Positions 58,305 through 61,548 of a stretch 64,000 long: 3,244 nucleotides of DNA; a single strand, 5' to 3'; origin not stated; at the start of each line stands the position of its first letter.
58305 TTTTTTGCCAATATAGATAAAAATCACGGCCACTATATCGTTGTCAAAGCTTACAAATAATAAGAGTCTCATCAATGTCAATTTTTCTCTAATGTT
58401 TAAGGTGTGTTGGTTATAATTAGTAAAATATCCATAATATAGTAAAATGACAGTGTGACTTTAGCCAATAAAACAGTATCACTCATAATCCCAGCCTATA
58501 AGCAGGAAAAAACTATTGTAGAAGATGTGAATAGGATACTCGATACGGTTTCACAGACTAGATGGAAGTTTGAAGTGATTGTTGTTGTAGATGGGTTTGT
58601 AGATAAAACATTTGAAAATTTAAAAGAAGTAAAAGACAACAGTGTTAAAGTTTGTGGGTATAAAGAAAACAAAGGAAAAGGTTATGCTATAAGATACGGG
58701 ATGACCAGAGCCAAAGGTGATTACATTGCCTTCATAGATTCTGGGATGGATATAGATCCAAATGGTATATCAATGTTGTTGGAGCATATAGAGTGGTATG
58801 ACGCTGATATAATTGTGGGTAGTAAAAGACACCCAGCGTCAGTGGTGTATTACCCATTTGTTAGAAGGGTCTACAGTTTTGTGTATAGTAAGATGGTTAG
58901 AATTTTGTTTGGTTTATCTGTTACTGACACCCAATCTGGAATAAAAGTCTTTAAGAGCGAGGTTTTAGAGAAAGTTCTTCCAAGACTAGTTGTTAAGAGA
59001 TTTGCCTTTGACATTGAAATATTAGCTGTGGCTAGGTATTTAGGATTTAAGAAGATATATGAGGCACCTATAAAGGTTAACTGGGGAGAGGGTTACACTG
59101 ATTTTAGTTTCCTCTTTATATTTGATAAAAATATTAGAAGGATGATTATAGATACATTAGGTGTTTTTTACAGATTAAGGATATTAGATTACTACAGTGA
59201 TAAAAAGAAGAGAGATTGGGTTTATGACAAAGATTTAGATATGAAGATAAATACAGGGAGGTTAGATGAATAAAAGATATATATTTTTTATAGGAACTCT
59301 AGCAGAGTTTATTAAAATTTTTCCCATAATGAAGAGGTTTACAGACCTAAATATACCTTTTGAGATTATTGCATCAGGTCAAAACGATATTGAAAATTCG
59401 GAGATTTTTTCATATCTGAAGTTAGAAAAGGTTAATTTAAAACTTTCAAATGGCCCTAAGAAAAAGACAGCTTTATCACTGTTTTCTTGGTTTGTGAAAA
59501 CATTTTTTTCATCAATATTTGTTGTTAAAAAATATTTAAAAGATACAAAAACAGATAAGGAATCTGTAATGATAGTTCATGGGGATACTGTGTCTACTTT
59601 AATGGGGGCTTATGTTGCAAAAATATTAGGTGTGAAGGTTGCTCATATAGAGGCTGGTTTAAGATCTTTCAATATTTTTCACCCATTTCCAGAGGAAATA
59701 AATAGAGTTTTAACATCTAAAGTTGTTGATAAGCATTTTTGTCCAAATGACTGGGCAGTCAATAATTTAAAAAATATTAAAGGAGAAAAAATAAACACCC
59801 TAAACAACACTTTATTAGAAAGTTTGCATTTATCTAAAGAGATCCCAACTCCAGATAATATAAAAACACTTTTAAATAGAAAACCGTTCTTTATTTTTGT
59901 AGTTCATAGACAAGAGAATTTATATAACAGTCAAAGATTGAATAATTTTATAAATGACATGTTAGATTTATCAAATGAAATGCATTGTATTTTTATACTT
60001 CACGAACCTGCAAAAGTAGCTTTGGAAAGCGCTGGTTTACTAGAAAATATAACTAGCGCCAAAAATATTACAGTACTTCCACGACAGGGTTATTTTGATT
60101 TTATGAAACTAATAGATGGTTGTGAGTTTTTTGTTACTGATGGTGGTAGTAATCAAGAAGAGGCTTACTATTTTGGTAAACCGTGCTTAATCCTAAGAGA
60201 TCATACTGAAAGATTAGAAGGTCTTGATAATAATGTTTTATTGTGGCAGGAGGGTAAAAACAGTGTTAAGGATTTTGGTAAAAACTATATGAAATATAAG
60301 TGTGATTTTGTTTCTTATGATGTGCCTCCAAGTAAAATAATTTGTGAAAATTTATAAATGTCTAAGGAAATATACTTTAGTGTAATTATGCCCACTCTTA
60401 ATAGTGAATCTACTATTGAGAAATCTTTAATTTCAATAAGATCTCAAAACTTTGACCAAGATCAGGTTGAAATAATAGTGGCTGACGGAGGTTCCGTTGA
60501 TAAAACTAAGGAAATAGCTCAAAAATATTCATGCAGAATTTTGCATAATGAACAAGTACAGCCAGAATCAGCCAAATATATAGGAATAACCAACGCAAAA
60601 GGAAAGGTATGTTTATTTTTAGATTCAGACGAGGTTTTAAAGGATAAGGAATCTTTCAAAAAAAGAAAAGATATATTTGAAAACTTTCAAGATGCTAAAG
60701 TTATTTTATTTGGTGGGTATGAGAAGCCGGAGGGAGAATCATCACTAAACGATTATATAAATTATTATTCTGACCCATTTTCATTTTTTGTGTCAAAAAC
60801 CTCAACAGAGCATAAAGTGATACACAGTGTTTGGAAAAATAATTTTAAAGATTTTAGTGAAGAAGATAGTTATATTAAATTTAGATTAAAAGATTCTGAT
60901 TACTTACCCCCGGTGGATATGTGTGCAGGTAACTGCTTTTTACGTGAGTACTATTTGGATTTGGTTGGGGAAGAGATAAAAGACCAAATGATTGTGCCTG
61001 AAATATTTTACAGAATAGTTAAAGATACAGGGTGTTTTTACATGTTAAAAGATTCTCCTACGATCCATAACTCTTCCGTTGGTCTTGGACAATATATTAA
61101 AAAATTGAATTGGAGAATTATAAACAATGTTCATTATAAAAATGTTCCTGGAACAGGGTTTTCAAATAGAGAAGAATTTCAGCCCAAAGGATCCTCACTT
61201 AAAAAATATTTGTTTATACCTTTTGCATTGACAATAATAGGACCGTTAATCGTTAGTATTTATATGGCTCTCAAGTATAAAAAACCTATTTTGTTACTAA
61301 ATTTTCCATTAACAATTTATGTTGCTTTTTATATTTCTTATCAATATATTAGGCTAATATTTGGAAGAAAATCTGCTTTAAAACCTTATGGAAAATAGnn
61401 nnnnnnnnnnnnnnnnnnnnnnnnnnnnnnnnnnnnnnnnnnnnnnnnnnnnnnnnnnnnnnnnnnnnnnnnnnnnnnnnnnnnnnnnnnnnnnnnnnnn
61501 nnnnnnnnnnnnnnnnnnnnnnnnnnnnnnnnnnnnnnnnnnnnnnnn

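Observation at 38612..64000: Roughly 25-kb uninterrupted plus-strand glycosylation/cell-envelope island directly downstream of adk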

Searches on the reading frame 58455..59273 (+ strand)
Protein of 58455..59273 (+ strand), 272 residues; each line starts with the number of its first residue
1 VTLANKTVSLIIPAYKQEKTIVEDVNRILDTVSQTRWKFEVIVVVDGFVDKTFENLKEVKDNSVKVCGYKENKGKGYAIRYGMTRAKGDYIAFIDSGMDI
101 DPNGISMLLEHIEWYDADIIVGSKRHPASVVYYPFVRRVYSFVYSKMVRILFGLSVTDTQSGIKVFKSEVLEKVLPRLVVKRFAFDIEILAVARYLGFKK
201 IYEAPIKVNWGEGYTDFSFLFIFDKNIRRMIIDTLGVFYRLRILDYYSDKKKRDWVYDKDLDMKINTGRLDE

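Call 6: search_protein_families(library=pfam, proteins=[window:58455-59273:+], max_evalue=0.01)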
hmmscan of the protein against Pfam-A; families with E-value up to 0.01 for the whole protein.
window:58455-59273:+ (272 aa): 3 families
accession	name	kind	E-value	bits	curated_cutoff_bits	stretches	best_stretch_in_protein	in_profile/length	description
PF00535.33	Glycos_transf_2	-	8e-22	78.4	23.3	1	9-174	1-167/168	Glycosyl transferase family 2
PF10111.15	Glyco_tranf_2_2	-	2e-07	31.2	27.3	1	9-97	1-91/276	Glycosyltransferase like family 2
PF13641.12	Glyco_tranf_2_3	-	2.2e-05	25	27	1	8-111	3-110/230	Glycosyltransferase like family 2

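Call 17: search_protein_families(library=ncbifam, proteins=[window:58455-59273:+], max_evalue=0.001)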
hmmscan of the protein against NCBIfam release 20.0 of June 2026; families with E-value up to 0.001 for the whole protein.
window:58455-59273:+ (272 aa): 23 families
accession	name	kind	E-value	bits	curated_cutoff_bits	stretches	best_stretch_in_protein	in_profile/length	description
TIGR03937.1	PgaC_IcaA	equivalog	7.6e-15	54.8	422.3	1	6-113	45-151/407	poly-beta-1,6-N-acetyl-D-glucosamine synthase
NF047588.1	GlcsyltransPgfSStrep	equivalog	4.9e-13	49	500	1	8-199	3-187/308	glycosyltransferase PgfS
NF047683.1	TeichurnBiosyTuaG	equivalog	2.3e-12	47.1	400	1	1-99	1-98/252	teichuronic acid biosynthesis protein TuaG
NF041875.1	EPS_EpsD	equivalog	1.3e-11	44.5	370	1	8-149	1-141/325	exopolysaccharide biosynthesis glycosyltransferase EpsD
NF007482.0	PRK10073.1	equivalog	1.4e-11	44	423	1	4-119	4-117/334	glycosyltransferase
NF007986.1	PRK10714.1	equivalog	4.1e-11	42.5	529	1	6-176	6-174/316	undecaprenyl-phosphate 4-deoxy-4-formamido-L-arabinose transferase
NF058614.1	PPMAGASynPpgS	equivalog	5.4e-11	42.3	370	1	8-209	2-197/226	polyprenyl-phospho-N-acetylgalactosaminyl synthase PpgS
NF010496.0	PRK13915.1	equivalog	1.5e-10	40.7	262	1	4-109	29-139/307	glucosyl-3-phosphoglycerate synthase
TIGR04182.1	glyco_TIGR04182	equivalog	3e-10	39.9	325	1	8-189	2-170/293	S-layer glycoprotein N-glycosyltransferase AglJ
NF041394.1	GtaseAglG_Halo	equivalog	4e-08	32.9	440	1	7-128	2-122/304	glucosyl-dolichyl phosphate glucuronosyltransferase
TIGR04283.1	glyco_like_mftF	equivalog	9.9e-08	31.8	182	1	8-98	1-83/221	TIGR04283 family arsenosugar biosynthesis glycosyltransferase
NF038299.1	EPS_HpsN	equivalog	1.7e-07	30.5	425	1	7-115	2-106/317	hormogonium polysaccharide biosynthesis glycosyltransferase HpsN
TIGR03111.1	glyc2_xrt_Gpos1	hypoth_equivalog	1.9e-07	30.3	363.95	1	7-113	50-157/439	TIGR03111 family XrtG-associated glycosyltransferase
TIGR03965.1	mycofact_glyco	equivalog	2.2e-07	30.1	280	1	6-109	74-176/467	mycofactocin biosynthesis glycosyltransferase MftF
NF041391.1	DPhHxTase_Halo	equivalog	3.6e-07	29.4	375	1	21-174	9-153/213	dolichyl-phosphate hexose transferase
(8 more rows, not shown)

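Call 58: search_solved_structures(query=window:58455-59273:+, max_evalue=0.001)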
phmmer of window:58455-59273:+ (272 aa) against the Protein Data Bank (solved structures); distinct sequences matched with E-value up to 0.001: 21.
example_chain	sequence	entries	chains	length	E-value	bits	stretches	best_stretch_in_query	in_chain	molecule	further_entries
5mlz_A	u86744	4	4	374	4.9e-12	49.3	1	6-206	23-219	Dolichol monophosphate mannose synthase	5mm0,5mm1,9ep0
2z87_A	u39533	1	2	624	3.1e-11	46.7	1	7-111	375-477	Chondroitin synthase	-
2z86_A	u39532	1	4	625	3.1e-11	46.7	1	7-111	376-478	Chondroitin synthase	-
5ekp_C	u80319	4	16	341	3.9e-09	39.8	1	7-150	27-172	Uncharacterized glycosyltransferase sll0501 | Glycosyltransferase sll0501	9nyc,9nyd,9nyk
5eke_A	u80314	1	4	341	3.9e-09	39.8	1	7-150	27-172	Uncharacterized glycosyltransferase sll0501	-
9nye_A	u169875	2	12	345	4e-09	39.7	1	7-150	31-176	Glycosyltransferase sll0501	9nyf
6p61_A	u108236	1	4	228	1.5e-07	34.5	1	6-112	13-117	Glycosyltransferase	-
5hea_A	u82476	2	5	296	1.3e-06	31.5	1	6-101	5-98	Putative glycosyltransferase (GalT1)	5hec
9hwj_A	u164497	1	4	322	4.4e-06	29.8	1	6-175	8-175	Undecaprenyl-phosphate 4-deoxy-4-formamido-L-arabinose transferase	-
5tze_C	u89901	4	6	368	4.6e-06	29.7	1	9-121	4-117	Glycosyl transferase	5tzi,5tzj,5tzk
5tz8_A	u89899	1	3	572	7.2e-06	29.1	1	9-121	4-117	Glycosyl transferase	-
3bcv_A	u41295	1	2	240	2.4e-05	27.4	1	7-125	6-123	Putative glycosyltransferase protein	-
9bhc_C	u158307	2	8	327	6.2e-05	26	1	6-126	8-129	Undecaprenyl-phosphate 4-deoxy-4-formamido-L-arabinose transferase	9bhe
8vh7_A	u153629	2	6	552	7.8e-05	25.7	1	4-97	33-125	Heparosan synthase B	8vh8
8viw_A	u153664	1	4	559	7.9e-05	25.7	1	4-97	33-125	Heparosan synthase B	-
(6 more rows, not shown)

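Call 65: find_homologous_proteins(query=window:58455-59273:+, max_evalue=1e-40)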
Query window:58455-59273:+ (272 aa): 5241 proteins with E <= 1e-40 among 6064 candidates; the best 120 are listed.
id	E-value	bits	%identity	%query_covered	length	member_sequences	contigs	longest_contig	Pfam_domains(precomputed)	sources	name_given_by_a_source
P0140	3.0e-175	599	100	100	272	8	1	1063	PF10111.15,PF13641.13,PF00535.33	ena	-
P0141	3.3e-133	461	78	97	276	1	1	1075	PF00535.33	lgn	-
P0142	7.4e-133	460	78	97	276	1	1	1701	PF00535.33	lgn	-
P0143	1.3e-132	459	78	97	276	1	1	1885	PF00535.33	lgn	-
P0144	7.2e-132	457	78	97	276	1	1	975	PF00535.33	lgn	-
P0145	3.9e-130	451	74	97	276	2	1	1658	PF10111.15,PF00535.33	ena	-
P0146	2.0e-129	449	75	97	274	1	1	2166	PF00535.33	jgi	-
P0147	2.2e-129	449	73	97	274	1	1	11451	PF00535.33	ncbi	-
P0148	3.1e-129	448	75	97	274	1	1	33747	PF00535.33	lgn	-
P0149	3.9e-129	448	75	96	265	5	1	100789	PF00535.33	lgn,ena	-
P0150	4.8e-129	448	72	99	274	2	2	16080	PF00535.33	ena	-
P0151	6.8e-129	447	74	97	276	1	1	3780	PF10111.15,PF00535.33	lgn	-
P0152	1.7e-128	446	74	98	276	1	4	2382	PF10111.15,PF00535.33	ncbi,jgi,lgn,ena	-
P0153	1.9e-128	446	74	99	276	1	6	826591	PF10111.15,PF00535.33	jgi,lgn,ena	-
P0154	4.4e-128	445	74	99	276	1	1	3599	PF10111.15,PF00535.33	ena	-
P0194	7.5e-115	401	65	97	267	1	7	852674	PF10111.15,PF00535.33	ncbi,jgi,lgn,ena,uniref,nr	ncbi:hypothetical protein A2415_00655 [candidate division WWE3 bacterium RIFOXYC1_FULL_39_7]|uniref:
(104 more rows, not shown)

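Call 66: find_encoding_contigs(protein=P0149, flank=10000, max_places=1)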
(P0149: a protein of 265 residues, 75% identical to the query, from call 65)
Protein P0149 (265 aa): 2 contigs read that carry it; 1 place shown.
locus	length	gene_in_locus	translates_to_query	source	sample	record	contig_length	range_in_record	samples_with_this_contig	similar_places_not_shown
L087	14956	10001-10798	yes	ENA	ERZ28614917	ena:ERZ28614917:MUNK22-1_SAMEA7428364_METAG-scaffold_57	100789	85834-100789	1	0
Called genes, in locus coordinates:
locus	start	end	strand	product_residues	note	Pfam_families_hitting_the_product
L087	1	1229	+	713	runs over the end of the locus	PF09852:DUF2079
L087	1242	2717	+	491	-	PF01943:Polysacc_synt, PF13440:Polysacc_synt_3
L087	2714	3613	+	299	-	PF03706:LPG_synthase_TM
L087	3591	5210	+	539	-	-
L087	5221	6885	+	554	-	PF02366:PMT, PF02516:STT3 (weak), PF13231:PMT_2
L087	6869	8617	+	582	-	PF13231:PMT_2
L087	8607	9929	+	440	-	PF01943:Polysacc_synt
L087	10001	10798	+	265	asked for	PF00535:Glycos_transf_2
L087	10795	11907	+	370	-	PF02350:Epimerase_2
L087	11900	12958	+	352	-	PF00535:Glycos_transf_2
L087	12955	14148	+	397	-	PF00534:Glycos_transf_1, PF13692:Glyco_trans_1_4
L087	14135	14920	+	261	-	PF03269:DUF268, PF08241:Methyltransf_11 (weak)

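Call 67: find_encoding_contigs(protein=P0153, flank=10000, max_places=1)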
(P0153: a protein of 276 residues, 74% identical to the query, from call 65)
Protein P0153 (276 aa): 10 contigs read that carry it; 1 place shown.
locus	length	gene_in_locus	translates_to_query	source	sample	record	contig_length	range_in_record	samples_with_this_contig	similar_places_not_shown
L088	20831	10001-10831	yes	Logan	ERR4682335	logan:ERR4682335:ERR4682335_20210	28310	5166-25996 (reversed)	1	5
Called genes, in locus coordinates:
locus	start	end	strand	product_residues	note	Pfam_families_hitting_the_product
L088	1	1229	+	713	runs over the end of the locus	PF09852:DUF2079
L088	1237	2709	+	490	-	PF01943:Polysacc_synt, PF13440:Polysacc_synt_3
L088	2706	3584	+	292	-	PF03706:LPG_synthase_TM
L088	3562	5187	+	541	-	-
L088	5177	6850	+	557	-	PF02516:STT3, PF13231:PMT_2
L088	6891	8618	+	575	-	PF13231:PMT_2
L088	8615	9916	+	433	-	PF01943:Polysacc_synt, PF13440:Polysacc_synt_3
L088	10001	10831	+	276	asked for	PF00535:Glycos_transf_2, PF10111:Glyco_tranf_2_2 (weak)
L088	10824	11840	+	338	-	PF00535:Glycos_transf_2, PF10111:Glyco_tranf_2_2, PF13641:Glyco_tranf_2_3, PF13632:Glyco_trans_2_3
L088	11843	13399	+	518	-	PF02310:B12-binding, PF04055:Radical_SAM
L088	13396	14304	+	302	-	PF00535:Glycos_transf_2, PF10111:Glyco_tranf_2_2, PF13641:Glyco_tranf_2_3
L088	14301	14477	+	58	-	-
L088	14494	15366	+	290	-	PF13439:Glyco_transf_4 (weak), PF00534:Glycos_transf_1 (weak), PF13692:Glyco_trans_1_4 (weak), PF26337:Gtf3_C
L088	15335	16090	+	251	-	PF05050:Methyltransf_21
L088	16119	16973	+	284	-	PF05050:Methyltransf_21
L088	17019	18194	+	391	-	PF13439:Glyco_transf_4, PF00534:Glycos_transf_1, PF13692:Glyco_trans_1_4, PF13524:Glyco_trans_1_2 (weak)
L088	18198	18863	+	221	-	PF05219:DREV, PF02353:CMAS (weak), PF13489:Methyltransf_23, PF07021:MetW, PF13847:Methyltransf_31, PF08241:Methyltransf_11, PF08242:Methyltransf_12, PF13649:Methyltransf_25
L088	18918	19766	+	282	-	PF13506:Glyco_transf_21 (weak), PF00535:Glycos_transf_2, PF10111:Glyco_tranf_2_2, PF13641:Glyco_tranf_2_3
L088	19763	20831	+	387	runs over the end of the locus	PF13439:Glyco_transf_4 (weak), PF00534:Glycos_transf_1, PF13692:Glyco_trans_1_4, PF20706:GT4-conflict (weak)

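Call 68: find_encoding_contigs(protein=P0194, flank=10000, max_places=1)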
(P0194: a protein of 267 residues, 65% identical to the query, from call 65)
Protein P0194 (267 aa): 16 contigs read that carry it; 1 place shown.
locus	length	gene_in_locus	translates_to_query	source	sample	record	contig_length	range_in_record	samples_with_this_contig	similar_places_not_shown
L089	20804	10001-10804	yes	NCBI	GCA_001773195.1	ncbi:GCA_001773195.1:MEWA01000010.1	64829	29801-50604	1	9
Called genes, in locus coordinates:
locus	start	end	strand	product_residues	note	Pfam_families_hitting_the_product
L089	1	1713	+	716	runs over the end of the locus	PF09852:DUF2079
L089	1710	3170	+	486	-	PF01943:Polysacc_synt, PF13440:Polysacc_synt_3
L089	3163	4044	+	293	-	PF03706:LPG_synthase_TM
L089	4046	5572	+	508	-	PF13231:PMT_2 (weak)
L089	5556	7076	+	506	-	PF13231:PMT_2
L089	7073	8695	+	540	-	PF13231:PMT_2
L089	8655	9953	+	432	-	PF01943:Polysacc_synt, PF13440:Polysacc_synt_3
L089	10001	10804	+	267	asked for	PF00535:Glycos_transf_2, PF10111:Glyco_tranf_2_2 (faint)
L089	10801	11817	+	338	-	PF00535:Glycos_transf_2, PF10111:Glyco_tranf_2_2 (weak), PF13632:Glyco_trans_2_3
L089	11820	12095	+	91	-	PF06902:Fer4_19 (weak), PF13459:Fer4_15 (weak), PF13370:Fer4_13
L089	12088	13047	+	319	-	-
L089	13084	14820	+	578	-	PF02310:B12-binding (weak), PF04055:Radical_SAM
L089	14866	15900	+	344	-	PF00535:Glycos_transf_2, PF13641:Glyco_tranf_2_3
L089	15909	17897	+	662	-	PF26371:AftB_C (weak)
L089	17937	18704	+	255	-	-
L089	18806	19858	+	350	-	PF01370:Epimerase, PF04321:RmlD_sub_bind (weak), PF16363:GDP_Man_Dehyd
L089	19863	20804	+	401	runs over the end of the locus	PF01041:DegT_DnrJ_EryC1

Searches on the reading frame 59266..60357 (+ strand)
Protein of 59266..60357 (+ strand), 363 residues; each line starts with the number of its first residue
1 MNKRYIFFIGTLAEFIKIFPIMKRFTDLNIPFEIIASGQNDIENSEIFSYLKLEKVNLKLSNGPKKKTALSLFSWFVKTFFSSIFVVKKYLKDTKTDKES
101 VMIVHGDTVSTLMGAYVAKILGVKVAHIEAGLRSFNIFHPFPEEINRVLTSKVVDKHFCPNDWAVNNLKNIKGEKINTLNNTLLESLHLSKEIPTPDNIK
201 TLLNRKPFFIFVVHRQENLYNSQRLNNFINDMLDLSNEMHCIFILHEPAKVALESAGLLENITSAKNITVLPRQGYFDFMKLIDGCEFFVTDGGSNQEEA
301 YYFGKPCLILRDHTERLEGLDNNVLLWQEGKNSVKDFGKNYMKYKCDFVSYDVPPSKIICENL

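Call 6: search_protein_families(library=pfam, proteins=[window:59266-60357:+], max_evalue=0.01)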
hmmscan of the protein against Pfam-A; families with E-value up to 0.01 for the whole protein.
window:59266-60357:+ (363 aa): 1 family
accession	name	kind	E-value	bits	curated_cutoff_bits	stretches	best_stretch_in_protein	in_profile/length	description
PF02350.25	Epimerase_2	-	4.1e-54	184.2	30.6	1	30-324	9-298/347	UDP-N-acetylglucosamine 2-epimerase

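Call 17: search_protein_families(library=ncbifam, proteins=[window:59266-60357:+], max_evalue=0.001)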
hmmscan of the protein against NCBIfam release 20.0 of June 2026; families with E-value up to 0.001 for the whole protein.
window:59266-60357:+ (363 aa): 2 families
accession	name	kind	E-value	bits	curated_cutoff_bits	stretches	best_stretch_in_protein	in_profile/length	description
TIGR00236.1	wecB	equivalog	1.8e-53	182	210.15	1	8-321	6-311/366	non-hydrolyzing UDP-N-acetylglucosamine 2-epimerase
TIGR03568.1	NeuC_NnaA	equivalog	1.8e-08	33.7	235.9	1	6-307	4-303/365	UDP-N-acetylglucosamine 2-epimerase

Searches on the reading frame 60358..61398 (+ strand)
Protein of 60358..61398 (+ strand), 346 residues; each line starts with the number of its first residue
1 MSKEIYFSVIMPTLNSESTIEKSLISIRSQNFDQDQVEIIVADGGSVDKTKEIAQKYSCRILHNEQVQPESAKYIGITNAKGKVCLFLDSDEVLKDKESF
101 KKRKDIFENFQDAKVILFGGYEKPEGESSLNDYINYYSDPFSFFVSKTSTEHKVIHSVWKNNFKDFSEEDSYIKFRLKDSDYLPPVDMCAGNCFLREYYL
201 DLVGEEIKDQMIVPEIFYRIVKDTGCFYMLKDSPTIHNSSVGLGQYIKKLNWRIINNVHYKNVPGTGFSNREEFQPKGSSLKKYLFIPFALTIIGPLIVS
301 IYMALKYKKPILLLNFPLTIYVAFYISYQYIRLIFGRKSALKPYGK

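Call 6: search_protein_families(library=pfam, proteins=[window:60358-61398:+], max_evalue=0.01)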
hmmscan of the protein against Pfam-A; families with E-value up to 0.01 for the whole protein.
window:60358-61398:+ (346 aa): 3 families
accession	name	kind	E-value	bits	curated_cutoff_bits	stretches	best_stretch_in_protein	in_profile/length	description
PF00535.33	Glycos_transf_2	-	2.6e-20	73.5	23.3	1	8-99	1-95/168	Glycosyl transferase family 2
PF10111.15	Glyco_tranf_2_2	-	7.5e-05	22.8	27.3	1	8-102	1-101/276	Glycosyltransferase like family 2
PF13641.12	Glyco_tranf_2_3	-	0.0002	21.9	27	1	7-116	3-117/230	Glycosyltransferase like family 2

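Call 17: search_protein_families(library=ncbifam, proteins=[window:60358-61398:+], max_evalue=0.001)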
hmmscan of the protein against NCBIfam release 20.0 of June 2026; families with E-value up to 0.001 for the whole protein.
window:60358-61398:+ (346 aa): 14 families
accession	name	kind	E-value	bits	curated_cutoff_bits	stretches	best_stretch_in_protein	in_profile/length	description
TIGR04283.1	glyco_like_mftF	equivalog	8.9e-14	51.6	182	1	8-103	2-93/221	TIGR04283 family arsenosugar biosynthesis glycosyltransferase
NF041875.1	EPS_EpsD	equivalog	1e-13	51.4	370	1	8-138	2-133/325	exopolysaccharide biosynthesis glycosyltransferase EpsD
NF047683.1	TeichurnBiosyTuaG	equivalog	3e-11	43.4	400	1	6-122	7-124/252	teichuronic acid biosynthesis protein TuaG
NF010496.0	PRK13915.1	equivalog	5.3e-11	42.2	262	1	6-91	32-126/307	glucosyl-3-phosphoglycerate synthase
NF007482.0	PRK10073.1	equivalog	1.8e-10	40.4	423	1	2-96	3-100/334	glycosyltransferase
NF050050.1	ProtGlycPglI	equivalog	2.1e-08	33.9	500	1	7-97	4-99/306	GalNAc(5)-diNAcBac-PP-undecaprenol beta-1,3-glucosyltransferase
TIGR03965.1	mycofact_glyco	equivalog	2.9e-08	33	280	1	8-94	77-167/467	mycofactocin biosynthesis glycosyltransferase MftF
TIGR03111.1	glyc2_xrt_Gpos1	hypoth_equivalog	2.9e-07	29.7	363.95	1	7-112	51-161/439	TIGR03111 family XrtG-associated glycosyltransferase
NF053739.1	GlytfEpsEBac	equivalog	1.3e-06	27.7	450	1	8-61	4-55/265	glycosyltransferase EpsE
NF038302.1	EPS_HpsE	equivalog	3.6e-06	26.2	300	1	6-94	2-99/307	hormogonium polysaccharide biosynthesis glycosyltransferase HpsE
TIGR04182.1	glyco_TIGR04182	equivalog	5.4e-06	26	325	1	8-95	3-86/293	S-layer glycoprotein N-glycosyltransferase AglJ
TIGR03937.1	PgaC_IcaA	equivalog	7.3e-06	25.2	422.3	1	7-97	47-141/407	poly-beta-1,6-N-acetyl-D-glucosamine synthase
TIGR04009.1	wcaE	equivalog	0.00013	21.3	369.2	1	8-104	4-105/248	colanic acid biosynthesis glycosyltransferase WcaE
NF038299.1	EPS_HpsN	equivalog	0.0002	20.5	425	1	7-97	3-97/317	hormogonium polysaccharide biosynthesis glycosyltransferase HpsN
